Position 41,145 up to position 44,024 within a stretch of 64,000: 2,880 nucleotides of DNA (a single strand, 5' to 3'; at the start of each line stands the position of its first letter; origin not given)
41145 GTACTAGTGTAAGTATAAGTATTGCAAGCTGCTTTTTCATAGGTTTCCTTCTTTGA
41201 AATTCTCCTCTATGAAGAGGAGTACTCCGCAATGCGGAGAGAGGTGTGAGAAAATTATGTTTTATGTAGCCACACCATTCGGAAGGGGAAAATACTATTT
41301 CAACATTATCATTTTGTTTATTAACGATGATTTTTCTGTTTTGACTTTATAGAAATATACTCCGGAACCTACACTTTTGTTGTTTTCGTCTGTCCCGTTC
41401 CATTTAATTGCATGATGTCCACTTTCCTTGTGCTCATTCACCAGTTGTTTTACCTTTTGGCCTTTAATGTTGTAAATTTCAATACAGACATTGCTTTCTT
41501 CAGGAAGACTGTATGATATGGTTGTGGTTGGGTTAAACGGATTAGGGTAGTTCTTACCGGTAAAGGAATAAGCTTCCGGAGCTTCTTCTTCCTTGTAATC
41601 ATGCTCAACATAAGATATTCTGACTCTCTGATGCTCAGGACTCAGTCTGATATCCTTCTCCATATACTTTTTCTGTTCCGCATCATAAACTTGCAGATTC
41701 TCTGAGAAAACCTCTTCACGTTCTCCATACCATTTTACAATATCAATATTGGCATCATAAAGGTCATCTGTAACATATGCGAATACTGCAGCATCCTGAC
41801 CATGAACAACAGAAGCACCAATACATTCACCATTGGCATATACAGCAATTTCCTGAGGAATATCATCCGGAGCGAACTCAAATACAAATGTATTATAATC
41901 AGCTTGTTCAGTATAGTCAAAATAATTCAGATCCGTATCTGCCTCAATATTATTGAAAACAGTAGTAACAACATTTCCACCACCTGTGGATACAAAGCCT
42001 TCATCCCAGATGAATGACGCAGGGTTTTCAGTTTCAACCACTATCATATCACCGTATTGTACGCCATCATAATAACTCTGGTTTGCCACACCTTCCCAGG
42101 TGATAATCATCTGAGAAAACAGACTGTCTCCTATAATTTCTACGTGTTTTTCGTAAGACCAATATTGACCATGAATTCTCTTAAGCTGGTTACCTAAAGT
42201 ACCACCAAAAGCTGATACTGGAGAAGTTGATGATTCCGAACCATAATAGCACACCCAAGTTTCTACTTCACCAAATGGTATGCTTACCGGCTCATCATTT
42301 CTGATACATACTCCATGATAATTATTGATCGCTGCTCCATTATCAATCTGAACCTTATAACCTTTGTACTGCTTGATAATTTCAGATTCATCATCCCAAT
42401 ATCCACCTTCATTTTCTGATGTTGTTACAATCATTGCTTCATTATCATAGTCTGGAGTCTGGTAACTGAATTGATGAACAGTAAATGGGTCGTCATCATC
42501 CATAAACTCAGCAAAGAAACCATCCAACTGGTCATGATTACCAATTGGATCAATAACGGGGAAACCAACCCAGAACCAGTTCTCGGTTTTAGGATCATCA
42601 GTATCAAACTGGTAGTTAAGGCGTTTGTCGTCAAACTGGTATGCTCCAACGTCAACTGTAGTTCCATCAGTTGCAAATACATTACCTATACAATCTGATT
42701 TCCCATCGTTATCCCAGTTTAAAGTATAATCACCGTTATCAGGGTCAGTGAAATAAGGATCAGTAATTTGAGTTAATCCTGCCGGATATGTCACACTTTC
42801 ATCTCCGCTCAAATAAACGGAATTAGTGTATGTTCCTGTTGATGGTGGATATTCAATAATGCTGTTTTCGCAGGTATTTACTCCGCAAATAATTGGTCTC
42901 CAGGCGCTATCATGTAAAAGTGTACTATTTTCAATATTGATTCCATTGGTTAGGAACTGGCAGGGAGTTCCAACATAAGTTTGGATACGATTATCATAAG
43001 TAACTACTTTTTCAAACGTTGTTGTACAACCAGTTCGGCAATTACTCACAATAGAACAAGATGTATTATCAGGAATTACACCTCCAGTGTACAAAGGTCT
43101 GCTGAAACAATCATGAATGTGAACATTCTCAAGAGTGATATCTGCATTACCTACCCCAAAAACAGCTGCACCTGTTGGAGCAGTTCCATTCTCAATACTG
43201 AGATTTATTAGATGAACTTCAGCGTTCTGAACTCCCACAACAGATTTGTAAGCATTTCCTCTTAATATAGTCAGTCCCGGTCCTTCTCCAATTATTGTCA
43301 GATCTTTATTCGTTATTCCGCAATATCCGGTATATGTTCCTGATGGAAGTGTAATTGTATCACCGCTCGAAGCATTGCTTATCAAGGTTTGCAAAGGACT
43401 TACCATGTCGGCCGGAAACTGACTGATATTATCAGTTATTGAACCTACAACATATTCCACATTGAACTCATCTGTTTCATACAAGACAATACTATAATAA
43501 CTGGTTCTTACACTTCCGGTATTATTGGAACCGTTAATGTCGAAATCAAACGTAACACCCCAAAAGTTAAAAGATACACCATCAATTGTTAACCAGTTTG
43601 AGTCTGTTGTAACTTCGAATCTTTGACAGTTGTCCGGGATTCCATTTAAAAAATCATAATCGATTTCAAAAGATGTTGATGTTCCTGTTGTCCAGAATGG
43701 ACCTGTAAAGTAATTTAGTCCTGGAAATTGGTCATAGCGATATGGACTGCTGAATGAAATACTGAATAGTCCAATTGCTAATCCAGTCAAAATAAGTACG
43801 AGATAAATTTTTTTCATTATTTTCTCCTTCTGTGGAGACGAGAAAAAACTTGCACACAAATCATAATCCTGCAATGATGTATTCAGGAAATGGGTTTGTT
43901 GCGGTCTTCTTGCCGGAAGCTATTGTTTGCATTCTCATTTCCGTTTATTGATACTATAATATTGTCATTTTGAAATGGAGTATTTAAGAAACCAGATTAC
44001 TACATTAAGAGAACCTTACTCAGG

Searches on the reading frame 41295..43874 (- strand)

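Call 86: search_protein_families(library=pfam, proteins=[window:41295-43874:-], max_evalue=0.001)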
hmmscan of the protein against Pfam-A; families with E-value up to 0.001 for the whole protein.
window:41295-43874:- (859 aa): 4 families
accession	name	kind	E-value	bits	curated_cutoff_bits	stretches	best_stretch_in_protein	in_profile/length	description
PF13860.13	FlgD_ig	-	5.2e-09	36.4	27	1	785-849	13-78/79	FlgD Ig-like domain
PF18962.6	Por_Secre_tail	-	8.6e-09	36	27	1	776-856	2-74/75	Secretion system C-terminal sorting domain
PF13585.12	CHU_C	-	1.6e-05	25.4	27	1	791-848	24-74/86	CHU_C Type IX secretion signal domain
PF17161.10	DUF5123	-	0.00073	21.1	35.1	0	308-386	23-99/113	Domain of unknown function (DUF5123)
